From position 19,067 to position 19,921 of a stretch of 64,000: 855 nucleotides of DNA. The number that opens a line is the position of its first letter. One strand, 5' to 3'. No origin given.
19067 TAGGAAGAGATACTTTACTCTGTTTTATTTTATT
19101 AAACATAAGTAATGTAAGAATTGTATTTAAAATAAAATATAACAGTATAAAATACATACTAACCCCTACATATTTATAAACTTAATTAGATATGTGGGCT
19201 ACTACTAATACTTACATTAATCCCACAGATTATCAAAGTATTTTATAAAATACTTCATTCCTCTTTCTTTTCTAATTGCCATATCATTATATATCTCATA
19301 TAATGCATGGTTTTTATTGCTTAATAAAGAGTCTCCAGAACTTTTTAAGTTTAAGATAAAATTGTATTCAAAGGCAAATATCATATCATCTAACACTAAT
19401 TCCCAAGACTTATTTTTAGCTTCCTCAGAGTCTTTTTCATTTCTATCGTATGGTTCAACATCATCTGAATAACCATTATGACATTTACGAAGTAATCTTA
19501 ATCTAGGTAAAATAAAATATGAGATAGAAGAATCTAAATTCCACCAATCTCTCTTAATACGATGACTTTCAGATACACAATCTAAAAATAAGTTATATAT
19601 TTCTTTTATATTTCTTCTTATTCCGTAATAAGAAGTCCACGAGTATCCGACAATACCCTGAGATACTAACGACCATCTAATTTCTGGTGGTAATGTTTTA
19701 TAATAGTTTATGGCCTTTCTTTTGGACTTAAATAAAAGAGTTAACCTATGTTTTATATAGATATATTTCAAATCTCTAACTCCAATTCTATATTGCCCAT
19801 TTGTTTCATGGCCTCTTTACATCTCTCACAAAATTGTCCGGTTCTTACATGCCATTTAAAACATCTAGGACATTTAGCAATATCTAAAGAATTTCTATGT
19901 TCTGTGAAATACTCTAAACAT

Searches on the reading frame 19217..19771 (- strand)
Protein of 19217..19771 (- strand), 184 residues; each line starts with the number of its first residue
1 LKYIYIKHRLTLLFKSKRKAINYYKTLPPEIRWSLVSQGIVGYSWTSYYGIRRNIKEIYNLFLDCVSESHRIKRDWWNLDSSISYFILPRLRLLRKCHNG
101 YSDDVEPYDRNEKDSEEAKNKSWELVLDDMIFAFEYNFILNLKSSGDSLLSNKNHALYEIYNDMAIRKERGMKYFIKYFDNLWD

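Call 43: search_protein_families(library=phrogs, proteins=[window:19217-19771:-], max_evalue=0.001)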
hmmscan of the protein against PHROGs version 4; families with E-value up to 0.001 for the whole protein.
window:19217-19771:- (184 aa): 1 family
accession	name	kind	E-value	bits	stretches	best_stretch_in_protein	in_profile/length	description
phrog_11543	-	unknown function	6.3e-11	44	1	73-184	24-173/173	-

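Call 80: search_protein_families(library=pfam, proteins=[window:19217-19771:-], max_evalue=0.01)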
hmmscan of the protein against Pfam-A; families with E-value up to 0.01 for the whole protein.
window:19217-19771:- (184 aa): 0 families
